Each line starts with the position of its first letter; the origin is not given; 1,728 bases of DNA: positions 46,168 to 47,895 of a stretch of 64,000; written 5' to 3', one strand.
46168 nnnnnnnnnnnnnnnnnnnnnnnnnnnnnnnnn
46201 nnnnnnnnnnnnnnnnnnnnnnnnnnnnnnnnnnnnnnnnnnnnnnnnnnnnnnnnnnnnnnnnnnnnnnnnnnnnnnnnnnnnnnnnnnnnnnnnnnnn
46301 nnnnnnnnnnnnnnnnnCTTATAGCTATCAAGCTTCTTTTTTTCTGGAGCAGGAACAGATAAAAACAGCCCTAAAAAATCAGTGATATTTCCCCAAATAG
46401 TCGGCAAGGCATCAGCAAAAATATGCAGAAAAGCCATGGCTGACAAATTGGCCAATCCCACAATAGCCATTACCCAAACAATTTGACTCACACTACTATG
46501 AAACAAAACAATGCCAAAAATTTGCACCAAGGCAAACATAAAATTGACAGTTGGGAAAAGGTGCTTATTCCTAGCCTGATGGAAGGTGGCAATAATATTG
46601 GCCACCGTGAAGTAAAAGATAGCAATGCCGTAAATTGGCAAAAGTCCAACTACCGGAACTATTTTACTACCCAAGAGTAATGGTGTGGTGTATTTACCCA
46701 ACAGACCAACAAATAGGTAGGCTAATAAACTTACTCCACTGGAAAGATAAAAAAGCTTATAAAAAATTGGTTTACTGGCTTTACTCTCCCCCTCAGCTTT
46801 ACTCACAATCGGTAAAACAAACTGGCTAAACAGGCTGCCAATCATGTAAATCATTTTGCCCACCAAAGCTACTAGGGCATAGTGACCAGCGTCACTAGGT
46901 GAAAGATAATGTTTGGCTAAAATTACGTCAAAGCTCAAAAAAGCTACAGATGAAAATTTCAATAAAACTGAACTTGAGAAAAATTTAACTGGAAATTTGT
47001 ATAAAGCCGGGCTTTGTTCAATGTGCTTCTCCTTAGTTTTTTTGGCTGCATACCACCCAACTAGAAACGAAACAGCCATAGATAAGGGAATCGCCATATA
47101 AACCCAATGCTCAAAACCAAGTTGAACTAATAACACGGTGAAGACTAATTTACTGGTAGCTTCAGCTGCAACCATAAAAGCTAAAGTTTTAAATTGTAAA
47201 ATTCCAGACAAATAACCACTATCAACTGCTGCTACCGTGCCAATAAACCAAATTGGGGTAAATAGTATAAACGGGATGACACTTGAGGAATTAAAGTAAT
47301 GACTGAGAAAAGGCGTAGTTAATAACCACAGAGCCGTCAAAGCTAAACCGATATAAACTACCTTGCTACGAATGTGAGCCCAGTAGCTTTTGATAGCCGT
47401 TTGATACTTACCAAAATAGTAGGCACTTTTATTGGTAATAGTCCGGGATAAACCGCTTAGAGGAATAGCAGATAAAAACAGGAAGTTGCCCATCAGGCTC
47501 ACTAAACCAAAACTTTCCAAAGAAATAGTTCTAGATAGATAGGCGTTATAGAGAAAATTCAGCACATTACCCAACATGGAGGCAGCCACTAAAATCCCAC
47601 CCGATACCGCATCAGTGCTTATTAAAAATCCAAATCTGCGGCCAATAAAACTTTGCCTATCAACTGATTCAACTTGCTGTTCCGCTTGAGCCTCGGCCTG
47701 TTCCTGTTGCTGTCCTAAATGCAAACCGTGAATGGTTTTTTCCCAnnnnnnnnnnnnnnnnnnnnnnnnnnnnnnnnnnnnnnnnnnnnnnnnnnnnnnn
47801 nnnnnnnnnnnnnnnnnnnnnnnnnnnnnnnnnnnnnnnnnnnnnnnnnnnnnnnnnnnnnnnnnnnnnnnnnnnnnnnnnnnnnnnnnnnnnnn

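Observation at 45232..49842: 1536-aa single polypeptide fusing GT2 (DPM1-like), a processive GT2 synthase (QxxRW), a Wzx/MOP-like polytopic domain and GT4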

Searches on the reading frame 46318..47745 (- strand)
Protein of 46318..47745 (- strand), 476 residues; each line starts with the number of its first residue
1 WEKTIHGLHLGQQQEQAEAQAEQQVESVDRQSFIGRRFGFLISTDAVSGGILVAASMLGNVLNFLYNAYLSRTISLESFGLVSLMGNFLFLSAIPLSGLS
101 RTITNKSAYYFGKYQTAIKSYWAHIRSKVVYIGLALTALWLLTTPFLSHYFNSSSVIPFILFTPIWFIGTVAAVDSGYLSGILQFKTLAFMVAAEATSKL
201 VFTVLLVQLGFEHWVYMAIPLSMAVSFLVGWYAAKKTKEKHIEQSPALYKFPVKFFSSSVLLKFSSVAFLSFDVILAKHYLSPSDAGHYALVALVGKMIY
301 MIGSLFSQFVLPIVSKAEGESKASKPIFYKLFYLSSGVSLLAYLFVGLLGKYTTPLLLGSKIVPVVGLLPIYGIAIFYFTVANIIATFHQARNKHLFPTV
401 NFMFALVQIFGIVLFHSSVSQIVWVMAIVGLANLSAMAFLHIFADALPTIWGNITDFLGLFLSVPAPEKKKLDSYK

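Call 7: search_protein_families(library=pfam, proteins=[window:46318-47745:-], max_evalue=1)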
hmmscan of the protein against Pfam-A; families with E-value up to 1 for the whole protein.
window:46318-47745:- (476 aa): 2 families
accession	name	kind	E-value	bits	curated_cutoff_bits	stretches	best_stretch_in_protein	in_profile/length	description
PF01943.22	Polysacc_synt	-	6.1e-11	42.7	28.2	1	50-316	6-272/274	Polysaccharide biosynthesis protein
PF08040.16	NADH_oxidored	-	0.014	15.5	27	1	205-240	3-34/58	MNLL subunit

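Call 8: search_protein_families(library=ncbifam, proteins=[window:46318-47745:-], max_evalue=1)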
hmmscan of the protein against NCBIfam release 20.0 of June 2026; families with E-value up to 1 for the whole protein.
window:46318-47745:- (476 aa): 0 families

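Call 34: search_solved_structures(query=window:46318-47682:-, max_evalue=10)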
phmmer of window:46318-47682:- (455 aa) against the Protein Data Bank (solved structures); distinct sequences matched with E-value up to 10: 0.

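Call 51: search_protein_families(library=pfam, alignment_id=A4, max_evalue=0.01)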
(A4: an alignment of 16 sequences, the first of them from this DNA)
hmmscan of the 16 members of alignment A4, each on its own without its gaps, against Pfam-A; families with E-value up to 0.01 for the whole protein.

A. member 1, seq(455 aa): 1 family
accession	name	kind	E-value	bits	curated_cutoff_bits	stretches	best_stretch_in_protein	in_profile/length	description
PF01943.22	Polysacc_synt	-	5.3e-11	42.9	28.2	1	29-295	6-272/274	Polysaccharide biosynthesis protein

B. families by the number of members that match (of 16 scanned): 4 families
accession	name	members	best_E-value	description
PF01943.22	Polysacc_synt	3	5.3e-11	Polysaccharide biosynthesis protein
PF13440.11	Polysacc_synt_3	1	4.1e-11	Polysaccharide biosynthesis protein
PF19119.5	DUF5803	1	0.001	Family of unknown function (DUF5803)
PF06127.16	Mpo1-like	1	0.0012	2-hydroxy-palmitic acid dioxygenase Mpo1-like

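Call 52: search_solved_structures(query=A4, max_evalue=10)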
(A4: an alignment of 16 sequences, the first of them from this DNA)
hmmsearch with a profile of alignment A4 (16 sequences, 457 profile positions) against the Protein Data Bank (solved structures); distinct sequences matched with E-value up to 10: 0.

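Call 86: search_protein_representatives(protein=window:46318-47682:-)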
Query: 455 residues. Proteins with E-value up to 0.001 (for the whole library): 2906; up to 1e-10: 1108; up to 1e-30: 140. The best 150 are listed.
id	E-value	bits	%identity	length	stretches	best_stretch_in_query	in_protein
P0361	3.3e-110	385.9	51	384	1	16-369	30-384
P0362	1.8e-108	380.2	45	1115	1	25-449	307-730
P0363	5.3e-108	378.6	43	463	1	17-426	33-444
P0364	7.8e-100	351.7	42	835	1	32-450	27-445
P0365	8.1e-99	348.4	43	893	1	28-448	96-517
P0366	4.3e-95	336.1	40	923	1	23-447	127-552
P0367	2.1e-93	330.5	44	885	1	23-424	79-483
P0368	2.3e-90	320.5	42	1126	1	30-409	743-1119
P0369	3.9e-89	316.5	40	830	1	28-445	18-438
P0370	6.3e-89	315.8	42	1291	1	26-444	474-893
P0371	1.0e-87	311.8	40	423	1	26-420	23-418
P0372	2.4e-87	310.6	41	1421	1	28-421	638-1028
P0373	5.1e-87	309.5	40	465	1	26-441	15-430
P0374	2.4e-86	307.3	40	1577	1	26-442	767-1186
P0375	4.8e-86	306.3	40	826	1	27-427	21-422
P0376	2.4e-85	304.0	37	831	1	26-446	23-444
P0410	1.3e-64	235.6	33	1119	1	27-447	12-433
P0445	7.7e-55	203.5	31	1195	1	27-444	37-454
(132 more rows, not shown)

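Call 92: search_protein_families(library=pfam, proteins=[P0364, P0369, P0376, P0370, P0410, P0445, P0362, P0372, P0363], max_evalue=0.00001)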
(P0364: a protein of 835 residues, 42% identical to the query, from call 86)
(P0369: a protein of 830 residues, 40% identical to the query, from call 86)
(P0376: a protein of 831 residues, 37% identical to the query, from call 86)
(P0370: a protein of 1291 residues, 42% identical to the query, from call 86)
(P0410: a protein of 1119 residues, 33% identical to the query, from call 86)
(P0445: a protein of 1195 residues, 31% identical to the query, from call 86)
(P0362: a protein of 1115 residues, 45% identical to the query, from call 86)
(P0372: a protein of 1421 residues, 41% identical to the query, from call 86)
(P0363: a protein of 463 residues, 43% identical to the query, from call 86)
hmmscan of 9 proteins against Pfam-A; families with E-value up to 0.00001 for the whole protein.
P0364 (835 aa): 5 families
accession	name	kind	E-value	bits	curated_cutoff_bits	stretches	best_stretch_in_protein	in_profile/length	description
PF00534.26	Glycos_transf_1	-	7.3e-42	143.3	26.4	1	636-790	12-167/172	Glycosyl transferases group 1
PF13692.12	Glyco_trans_1_4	-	3.6e-33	115.2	27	1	640-781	2-142/142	Glycosyl transferases group 1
PF13439.12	Glyco_transf_4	-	1.2e-16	61.7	28.5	1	468-629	2-169/170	Glycosyltransferase Family 4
PF20706.3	GT4-conflict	-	3e-13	50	26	1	611-757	166-323/385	Family 4 Glycosyltransferase in conflict systems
PF13579.12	Glyco_trans_4_4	-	1.8e-12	48.3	29.7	1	468-625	1-158/158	Glycosyl transferase 4-like domain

P0369 (830 aa): 5 families
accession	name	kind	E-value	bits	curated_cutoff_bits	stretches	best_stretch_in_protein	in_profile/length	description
PF00534.26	Glycos_transf_1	-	1.8e-40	138.7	26.4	1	631-790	12-172/172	Glycosyl transferases group 1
PF13692.12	Glyco_trans_1_4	-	7.1e-28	98.1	27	1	635-776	2-142/142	Glycosyl transferases group 1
PF13439.12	Glyco_transf_4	-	8.4e-19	68.7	28.5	1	463-621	2-166/170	Glycosyltransferase Family 4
PF20706.3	GT4-conflict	-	2.3e-11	43.8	26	1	603-797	161-379/385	Family 4 Glycosyltransferase in conflict systems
PF13579.12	Glyco_trans_4_4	-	1.7e-06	28.9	29.7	1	463-620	1-158/158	Glycosyl transferase 4-like domain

P0376 (831 aa): 5 families
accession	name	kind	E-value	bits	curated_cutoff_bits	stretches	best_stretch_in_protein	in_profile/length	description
PF00534.26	Glycos_transf_1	-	2e-44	151.6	26.4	1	627-789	8-171/172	Glycosyl transferases group 1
PF13692.12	Glyco_trans_1_4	-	7.7e-31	107.7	27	1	634-775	1-141/142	Glycosyl transferases group 1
PF13439.12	Glyco_transf_4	-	8.9e-15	55.6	28.5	1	464-624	2-168/170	Glycosyltransferase Family 4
PF20706.3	GT4-conflict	-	2.8e-13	50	26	1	613-752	172-323/385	Family 4 Glycosyltransferase in conflict systems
PF13579.12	Glyco_trans_4_4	-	4e-08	34.2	29.7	1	464-616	1-154/158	Glycosyl transferase 4-like domain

P0370 (1291 aa): 8 families
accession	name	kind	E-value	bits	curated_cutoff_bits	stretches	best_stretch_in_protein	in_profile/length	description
PF00534.26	Glycos_transf_1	-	1.8e-45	155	26.4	1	1079-1244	5-171/172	Glycosyl transferases group 1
PF13692.12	Glyco_trans_1_4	-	1.6e-34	119.6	27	1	1090-1231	2-142/142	Glycosyl transferases group 1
PF13641.12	Glyco_tranf_2_3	-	1.1e-24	88.1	27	1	70-296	3-230/230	Glycosyltransferase like family 2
PF13632.12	Glyco_trans_2_3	-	1.3e-21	77.7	27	1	155-350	2-189/198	Glycosyl transferase family group 2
PF20706.3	GT4-conflict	-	2.5e-14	53.5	26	1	1066-1255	171-382/385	Family 4 Glycosyltransferase in conflict systems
PF13439.12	Glyco_transf_4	-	1.5e-13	51.6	28.5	1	918-1075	2-165/170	Glycosyltransferase Family 4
PF00535.33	Glycos_transf_2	-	2.3e-11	44.4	23.3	1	72-204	2-131/168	Glycosyl transferase family 2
PF13579.12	Glyco_trans_4_4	-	1.2e-09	39.1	29.7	1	918-1075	1-158/158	Glycosyl transferase 4-like domain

P0410 (1119 aa): 6 families
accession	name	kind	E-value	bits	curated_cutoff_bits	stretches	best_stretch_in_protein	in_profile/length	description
PF00534.26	Glycos_transf_1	-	1e-42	146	26.4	1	614-781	4-172/172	Glycosyl transferases group 1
PF13692.12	Glyco_trans_1_4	-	1.4e-29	103.6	27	1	626-766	2-141/142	Glycosyl transferases group 1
PF00535.33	Glycos_transf_2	-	3.7e-23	82.7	23.3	1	827-993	1-166/168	Glycosyl transferase family 2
PF13439.12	Glyco_transf_4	-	6.3e-15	56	28.5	1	455-616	2-169/170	Glycosyltransferase Family 4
PF13641.12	Glyco_tranf_2_3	-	5.4e-13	49.9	27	1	826-1042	3-226/230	Glycosyltransferase like family 2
PF20706.3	GT4-conflict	-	1.6e-10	41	26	1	603-743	171-323/385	Family 4 Glycosyltransferase in conflict systems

P0445 (1195 aa): 6 families
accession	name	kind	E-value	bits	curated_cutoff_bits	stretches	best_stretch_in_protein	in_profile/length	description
PF00534.26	Glycos_transf_1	-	1e-42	146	26.4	1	640-803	5-169/172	Glycosyl transferases group 1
PF13692.12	Glyco_trans_1_4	-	1.3e-37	129.6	27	1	651-792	2-142/142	Glycosyl transferases group 1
PF13439.12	Glyco_transf_4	-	1.2e-18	68.2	28.5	1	480-639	2-168/170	Glycosyltransferase Family 4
PF20706.3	GT4-conflict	-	1.2e-09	38.2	26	1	650-793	197-358/385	Family 4 Glycosyltransferase in conflict systems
PF13579.12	Glyco_trans_4_4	-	4.4e-09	37.3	29.7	1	480-636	1-158/158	Glycosyl transferase 4-like domain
PF13480.13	Acetyltransf_6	-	7.9e-09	36.2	22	1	988-1127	5-142/143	Acetyltransferase (GNAT) domain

P0362 (1115 aa): 7 families
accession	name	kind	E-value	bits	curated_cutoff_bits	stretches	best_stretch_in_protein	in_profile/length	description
PF00534.26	Glycos_transf_1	-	8.8e-40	136.5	26.4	1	915-1076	9-171/172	Glycosyl transferases group 1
PF13692.12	Glyco_trans_1_4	-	1.1e-30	107.2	27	1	922-1063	2-142/142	Glycosyl transferases group 1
PF13439.12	Glyco_transf_4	-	2.8e-17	63.7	28.5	1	750-909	2-167/170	Glycosyltransferase Family 4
PF13632.12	Glyco_trans_2_3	-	4.3e-17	63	27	1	4-194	7-182/198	Glycosyl transferase family group 2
PF20706.3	GT4-conflict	-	2.1e-11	43.9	26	1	896-1036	169-320/385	Family 4 Glycosyltransferase in conflict systems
PF13641.12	Glyco_tranf_2_3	-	2.5e-10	41.2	27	1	2-140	93-230/230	Glycosyltransferase like family 2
PF13579.12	Glyco_trans_4_4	-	5.6e-10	40.2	29.7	1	750-907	1-158/158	Glycosyl transferase 4-like domain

P0372 (1421 aa): 7 families
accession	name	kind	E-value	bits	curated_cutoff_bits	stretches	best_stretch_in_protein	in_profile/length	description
PF00534.26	Glycos_transf_1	-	5.2e-46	156.8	26.4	1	1225-1384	12-172/172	Glycosyl transferases group 1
PF13692.12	Glyco_trans_1_4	-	4.2e-34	118.3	27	1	1228-1370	1-142/142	Glycosyl transferases group 1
PF13632.12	Glyco_trans_2_3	-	9.8e-24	84.7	27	1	224-417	1-190/198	Glycosyl transferase family group 2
PF13641.12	Glyco_tranf_2_3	-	2.6e-21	77.1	27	1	138-366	1-230/230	Glycosyltransferase like family 2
PF13439.12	Glyco_transf_4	-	6.7e-13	49.4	28.5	1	1058-1219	2-169/170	Glycosyltransferase Family 4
PF20706.3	GT4-conflict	-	1.1e-11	44.8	26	1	1199-1392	163-380/385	Family 4 Glycosyltransferase in conflict systems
PF00535.33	Glycos_transf_2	-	3.4e-06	27.5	23.3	1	142-272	2-129/168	Glycosyl transferase family 2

P0363 (463 aa): 0 families
